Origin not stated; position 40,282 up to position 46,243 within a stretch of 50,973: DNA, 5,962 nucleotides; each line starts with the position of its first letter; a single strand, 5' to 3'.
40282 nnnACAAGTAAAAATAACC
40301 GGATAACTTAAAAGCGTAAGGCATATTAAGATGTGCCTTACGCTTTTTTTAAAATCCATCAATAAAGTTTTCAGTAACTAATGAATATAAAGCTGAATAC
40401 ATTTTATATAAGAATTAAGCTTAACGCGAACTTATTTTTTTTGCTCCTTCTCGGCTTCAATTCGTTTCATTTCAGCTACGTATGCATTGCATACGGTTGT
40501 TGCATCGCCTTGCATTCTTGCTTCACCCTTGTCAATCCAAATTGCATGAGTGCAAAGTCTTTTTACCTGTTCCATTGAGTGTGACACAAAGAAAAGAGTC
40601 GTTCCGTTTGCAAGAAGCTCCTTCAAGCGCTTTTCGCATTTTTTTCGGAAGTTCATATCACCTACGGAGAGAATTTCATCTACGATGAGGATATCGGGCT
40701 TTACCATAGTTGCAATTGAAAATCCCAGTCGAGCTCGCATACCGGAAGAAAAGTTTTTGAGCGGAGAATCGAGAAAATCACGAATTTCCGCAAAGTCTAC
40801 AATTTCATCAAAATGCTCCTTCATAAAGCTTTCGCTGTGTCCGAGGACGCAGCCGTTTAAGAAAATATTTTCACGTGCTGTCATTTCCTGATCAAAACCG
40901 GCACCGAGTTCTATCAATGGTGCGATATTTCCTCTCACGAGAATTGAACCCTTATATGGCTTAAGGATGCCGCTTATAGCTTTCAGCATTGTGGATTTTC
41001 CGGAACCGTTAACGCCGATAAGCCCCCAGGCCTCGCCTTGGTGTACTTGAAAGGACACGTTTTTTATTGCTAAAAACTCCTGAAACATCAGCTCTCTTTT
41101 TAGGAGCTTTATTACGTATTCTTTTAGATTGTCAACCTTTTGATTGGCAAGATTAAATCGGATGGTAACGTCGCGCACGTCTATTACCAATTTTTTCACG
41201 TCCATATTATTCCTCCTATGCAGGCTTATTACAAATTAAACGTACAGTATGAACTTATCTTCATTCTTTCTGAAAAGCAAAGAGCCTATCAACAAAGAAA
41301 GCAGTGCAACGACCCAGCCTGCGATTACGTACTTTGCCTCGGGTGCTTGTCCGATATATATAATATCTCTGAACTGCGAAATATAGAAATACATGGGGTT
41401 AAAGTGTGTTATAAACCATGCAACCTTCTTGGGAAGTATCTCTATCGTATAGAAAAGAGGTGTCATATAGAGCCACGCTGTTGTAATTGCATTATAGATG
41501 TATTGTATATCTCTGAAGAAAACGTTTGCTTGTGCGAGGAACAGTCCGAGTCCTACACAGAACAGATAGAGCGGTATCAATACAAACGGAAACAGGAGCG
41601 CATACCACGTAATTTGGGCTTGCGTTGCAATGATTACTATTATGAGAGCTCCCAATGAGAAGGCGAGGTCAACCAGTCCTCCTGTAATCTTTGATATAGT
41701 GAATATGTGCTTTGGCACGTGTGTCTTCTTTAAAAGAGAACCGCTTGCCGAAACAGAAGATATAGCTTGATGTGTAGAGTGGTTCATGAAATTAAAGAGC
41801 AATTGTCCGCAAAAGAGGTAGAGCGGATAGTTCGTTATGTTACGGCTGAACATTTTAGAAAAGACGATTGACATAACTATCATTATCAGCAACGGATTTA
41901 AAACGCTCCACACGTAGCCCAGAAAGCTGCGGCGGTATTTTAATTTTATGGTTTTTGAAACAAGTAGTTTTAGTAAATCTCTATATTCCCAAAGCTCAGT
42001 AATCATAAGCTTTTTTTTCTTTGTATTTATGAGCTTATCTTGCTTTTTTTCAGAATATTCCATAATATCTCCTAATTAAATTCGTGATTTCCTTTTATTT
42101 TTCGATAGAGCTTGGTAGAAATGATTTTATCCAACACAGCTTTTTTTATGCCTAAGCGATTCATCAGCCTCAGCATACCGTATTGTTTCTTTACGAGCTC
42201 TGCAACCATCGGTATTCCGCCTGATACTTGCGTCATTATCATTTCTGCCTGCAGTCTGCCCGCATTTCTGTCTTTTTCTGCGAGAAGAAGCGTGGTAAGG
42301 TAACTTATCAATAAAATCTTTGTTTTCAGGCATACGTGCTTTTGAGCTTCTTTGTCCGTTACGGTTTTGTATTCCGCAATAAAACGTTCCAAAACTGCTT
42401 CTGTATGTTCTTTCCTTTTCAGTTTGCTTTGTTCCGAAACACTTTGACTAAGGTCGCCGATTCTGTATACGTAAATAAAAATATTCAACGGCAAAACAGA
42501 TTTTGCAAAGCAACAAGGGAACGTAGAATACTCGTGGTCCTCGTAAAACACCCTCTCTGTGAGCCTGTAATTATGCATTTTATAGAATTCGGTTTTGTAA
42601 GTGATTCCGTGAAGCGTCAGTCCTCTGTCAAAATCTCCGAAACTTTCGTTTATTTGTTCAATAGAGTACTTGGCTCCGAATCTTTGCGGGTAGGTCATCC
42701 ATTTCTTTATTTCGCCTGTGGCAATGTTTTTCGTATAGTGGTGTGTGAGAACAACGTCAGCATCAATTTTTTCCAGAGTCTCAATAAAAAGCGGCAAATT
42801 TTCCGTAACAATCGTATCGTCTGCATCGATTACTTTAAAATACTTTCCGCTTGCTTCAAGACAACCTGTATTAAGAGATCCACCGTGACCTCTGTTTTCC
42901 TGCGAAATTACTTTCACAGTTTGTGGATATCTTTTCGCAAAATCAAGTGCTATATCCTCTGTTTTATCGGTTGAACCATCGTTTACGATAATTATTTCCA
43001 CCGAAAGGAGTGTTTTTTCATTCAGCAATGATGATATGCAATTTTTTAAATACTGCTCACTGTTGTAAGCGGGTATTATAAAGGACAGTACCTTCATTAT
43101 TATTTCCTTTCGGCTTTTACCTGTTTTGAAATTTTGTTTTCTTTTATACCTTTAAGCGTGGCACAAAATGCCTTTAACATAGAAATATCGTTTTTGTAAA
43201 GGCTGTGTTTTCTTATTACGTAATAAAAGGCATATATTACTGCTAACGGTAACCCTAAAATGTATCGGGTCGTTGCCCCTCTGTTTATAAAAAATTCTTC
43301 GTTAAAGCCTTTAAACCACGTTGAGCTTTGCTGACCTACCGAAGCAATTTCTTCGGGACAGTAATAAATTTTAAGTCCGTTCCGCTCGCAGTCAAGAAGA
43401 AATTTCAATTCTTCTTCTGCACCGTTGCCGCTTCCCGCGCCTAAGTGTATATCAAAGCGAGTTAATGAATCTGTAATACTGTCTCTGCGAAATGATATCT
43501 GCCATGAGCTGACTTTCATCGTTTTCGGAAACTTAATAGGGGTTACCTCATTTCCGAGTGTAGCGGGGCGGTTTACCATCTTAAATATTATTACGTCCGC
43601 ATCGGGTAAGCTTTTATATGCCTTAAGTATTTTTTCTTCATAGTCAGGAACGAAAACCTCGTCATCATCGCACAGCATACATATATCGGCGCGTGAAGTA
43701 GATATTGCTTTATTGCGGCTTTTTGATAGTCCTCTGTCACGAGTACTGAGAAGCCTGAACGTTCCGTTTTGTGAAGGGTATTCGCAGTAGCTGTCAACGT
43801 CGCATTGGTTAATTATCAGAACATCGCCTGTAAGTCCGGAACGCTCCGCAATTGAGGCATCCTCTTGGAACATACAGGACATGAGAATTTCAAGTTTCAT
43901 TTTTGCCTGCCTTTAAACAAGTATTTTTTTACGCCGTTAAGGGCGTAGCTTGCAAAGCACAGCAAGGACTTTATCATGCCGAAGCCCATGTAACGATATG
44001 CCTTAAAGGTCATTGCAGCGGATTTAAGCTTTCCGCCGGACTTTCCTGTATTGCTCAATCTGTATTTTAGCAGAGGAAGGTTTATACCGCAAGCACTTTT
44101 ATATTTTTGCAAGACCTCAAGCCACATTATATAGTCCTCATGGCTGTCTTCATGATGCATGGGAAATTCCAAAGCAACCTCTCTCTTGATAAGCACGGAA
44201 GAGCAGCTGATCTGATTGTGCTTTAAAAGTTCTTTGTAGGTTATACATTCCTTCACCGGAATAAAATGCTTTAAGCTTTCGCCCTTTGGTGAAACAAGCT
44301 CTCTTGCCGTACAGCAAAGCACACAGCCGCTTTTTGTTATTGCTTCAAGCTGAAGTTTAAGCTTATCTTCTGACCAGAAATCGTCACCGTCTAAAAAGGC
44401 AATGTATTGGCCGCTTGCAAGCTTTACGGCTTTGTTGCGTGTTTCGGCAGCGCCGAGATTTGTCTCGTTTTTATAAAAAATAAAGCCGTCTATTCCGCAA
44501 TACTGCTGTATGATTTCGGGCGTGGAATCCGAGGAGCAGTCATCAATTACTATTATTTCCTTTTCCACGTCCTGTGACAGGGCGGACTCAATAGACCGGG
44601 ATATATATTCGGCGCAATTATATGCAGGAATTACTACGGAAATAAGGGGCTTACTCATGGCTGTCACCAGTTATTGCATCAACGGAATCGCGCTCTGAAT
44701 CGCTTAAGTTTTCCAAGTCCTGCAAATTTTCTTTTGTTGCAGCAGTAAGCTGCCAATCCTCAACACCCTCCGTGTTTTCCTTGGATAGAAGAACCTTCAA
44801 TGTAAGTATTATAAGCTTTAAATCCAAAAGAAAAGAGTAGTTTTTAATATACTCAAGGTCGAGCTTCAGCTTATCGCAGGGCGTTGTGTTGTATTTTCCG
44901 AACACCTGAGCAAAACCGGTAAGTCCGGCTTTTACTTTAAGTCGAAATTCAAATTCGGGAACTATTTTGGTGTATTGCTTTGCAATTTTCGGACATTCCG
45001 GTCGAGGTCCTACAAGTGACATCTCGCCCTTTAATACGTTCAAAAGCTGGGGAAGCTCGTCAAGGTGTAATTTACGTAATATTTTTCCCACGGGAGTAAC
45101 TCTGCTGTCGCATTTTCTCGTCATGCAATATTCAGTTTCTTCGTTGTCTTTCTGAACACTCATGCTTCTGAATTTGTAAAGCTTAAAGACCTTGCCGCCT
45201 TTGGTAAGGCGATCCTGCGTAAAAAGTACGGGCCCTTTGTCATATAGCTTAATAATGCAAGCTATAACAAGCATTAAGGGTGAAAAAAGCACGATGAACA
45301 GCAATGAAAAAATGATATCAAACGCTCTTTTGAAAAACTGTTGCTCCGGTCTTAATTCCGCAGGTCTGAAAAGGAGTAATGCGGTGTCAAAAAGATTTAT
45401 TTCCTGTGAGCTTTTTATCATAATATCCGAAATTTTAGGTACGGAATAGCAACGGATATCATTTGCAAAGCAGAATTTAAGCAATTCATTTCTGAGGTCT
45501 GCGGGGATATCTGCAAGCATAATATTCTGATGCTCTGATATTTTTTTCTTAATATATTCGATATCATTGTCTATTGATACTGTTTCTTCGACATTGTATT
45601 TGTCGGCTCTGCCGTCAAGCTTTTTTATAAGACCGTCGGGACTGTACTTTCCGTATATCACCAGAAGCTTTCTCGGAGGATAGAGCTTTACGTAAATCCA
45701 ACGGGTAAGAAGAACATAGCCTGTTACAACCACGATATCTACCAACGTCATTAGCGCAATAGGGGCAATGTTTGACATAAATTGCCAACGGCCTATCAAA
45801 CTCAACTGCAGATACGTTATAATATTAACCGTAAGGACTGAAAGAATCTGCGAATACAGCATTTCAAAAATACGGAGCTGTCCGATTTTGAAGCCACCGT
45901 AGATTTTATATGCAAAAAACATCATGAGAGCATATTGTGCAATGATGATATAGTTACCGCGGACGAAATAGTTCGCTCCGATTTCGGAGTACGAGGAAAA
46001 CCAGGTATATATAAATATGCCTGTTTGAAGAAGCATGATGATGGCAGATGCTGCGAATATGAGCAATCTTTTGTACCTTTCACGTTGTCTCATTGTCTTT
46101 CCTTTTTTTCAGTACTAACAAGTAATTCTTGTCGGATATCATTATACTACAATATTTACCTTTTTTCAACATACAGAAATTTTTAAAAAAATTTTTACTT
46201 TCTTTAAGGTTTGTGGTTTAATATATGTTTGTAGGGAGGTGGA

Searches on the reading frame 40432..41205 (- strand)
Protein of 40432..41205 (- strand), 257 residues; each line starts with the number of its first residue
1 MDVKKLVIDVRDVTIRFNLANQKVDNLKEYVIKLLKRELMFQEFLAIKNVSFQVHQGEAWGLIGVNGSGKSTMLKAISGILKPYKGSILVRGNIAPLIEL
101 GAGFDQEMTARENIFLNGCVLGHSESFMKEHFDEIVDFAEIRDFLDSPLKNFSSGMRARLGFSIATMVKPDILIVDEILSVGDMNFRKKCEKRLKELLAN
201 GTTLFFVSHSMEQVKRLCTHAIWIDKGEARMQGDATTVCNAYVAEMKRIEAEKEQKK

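Call 9: search_protein_families(library=pfam, proteins=[window:40432-41205:-], max_evalue=0.001)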
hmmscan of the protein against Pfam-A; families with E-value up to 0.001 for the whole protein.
window:40432-41205:- (257 aa): 4 families
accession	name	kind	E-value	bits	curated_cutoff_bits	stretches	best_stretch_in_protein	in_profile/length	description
PF00005.33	ABC_tran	-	1.2e-23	84.7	25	1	48-178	2-135/137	ABC transporter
PF02463.25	SMC_N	-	2.7e-05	24.1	40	0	39-99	5-66/220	RecF/RecN/SMC N terminal domain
PF13555.12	AAA_29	-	3.6e-05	23.9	27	1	51-85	16-50/61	P-loop containing region of AAA domain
PF13304.12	AAA_21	-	0.00012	22.7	27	0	62-81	4-23/304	AAA domain, putative AbiEii toxin, Type IV TA system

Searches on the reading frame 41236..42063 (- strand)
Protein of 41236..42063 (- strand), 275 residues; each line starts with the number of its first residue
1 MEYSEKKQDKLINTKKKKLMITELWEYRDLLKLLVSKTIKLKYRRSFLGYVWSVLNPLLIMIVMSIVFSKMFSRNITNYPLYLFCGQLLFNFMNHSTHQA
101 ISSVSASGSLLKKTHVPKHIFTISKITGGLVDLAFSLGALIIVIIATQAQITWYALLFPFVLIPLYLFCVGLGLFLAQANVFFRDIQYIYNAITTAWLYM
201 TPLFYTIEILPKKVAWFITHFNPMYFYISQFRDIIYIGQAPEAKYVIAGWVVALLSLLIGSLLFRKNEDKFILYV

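Call 9: search_protein_families(library=pfam, proteins=[window:41236-42063:-], max_evalue=0.001)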
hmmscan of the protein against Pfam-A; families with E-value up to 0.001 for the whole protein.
window:41236-42063:- (275 aa): 1 family
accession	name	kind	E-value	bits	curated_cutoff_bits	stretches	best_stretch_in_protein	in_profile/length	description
PF01061.29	ABC2_membrane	-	1.8e-20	73.8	26.9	1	31-236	3-211/211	ABC-2 type transporter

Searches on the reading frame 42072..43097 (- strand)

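Call 9: search_protein_families(library=pfam, proteins=[window:42072-43097:-], max_evalue=0.001)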
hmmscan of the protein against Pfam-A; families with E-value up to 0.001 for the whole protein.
window:42072-43097:- (341 aa): 3 families
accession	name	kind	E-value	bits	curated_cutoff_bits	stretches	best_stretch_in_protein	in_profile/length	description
PF00535.33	Glycos_transf_2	-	3.8e-35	121.7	23.3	1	5-140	1-132/168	Glycosyl transferase family 2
PF13641.12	Glyco_tranf_2_3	-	1.8e-11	44.9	27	1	4-160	3-156/230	Glycosyltransferase like family 2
PF10111.15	Glyco_tranf_2_2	-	1.3e-06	28.5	27.3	1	5-126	1-130/276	Glycosyltransferase like family 2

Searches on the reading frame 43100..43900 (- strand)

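Call 9: search_protein_families(library=pfam, proteins=[window:43100-43900:-], max_evalue=0.001)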
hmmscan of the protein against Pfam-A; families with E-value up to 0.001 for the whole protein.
window:43100-43900:- (266 aa): 1 family
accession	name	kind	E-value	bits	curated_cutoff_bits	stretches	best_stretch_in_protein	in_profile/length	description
PF00535.33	Glycos_transf_2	-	1e-07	32.5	23.3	1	40-118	50-126/168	Glycosyl transferase family 2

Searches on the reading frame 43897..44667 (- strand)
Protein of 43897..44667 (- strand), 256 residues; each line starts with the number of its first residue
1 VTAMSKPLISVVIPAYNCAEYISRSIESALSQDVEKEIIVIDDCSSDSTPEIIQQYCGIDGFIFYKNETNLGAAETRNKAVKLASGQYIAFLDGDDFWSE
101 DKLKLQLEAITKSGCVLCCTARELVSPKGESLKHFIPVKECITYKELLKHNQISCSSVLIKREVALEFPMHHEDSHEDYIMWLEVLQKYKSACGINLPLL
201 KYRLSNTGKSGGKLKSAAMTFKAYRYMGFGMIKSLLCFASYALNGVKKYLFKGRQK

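Call 9: search_protein_families(library=pfam, proteins=[window:43897-44667:-], max_evalue=0.001)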
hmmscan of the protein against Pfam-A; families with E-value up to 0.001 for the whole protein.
window:43897-44667:- (256 aa): 3 families
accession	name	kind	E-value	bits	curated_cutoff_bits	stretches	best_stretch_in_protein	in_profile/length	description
PF00535.33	Glycos_transf_2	-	4.8e-34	118.2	23.3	1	10-134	1-127/168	Glycosyl transferase family 2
PF10111.15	Glyco_tranf_2_2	-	1.9e-17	64.1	27.3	1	10-111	1-107/276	Glycosyltransferase like family 2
PF13641.12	Glyco_tranf_2_3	-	1.8e-07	31.8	27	1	9-125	3-125/230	Glycosyltransferase like family 2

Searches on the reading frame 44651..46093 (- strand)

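Call 9: search_protein_families(library=pfam, proteins=[window:44651-46093:-], max_evalue=0.001)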
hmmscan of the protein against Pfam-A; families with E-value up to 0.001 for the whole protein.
window:44651-46093:- (480 aa): 1 family
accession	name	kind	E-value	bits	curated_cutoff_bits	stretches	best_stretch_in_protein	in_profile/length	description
PF02397.22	Bac_transf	-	1.5e-64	217.2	27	1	255-436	1-178/179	Bacterial sugar transferase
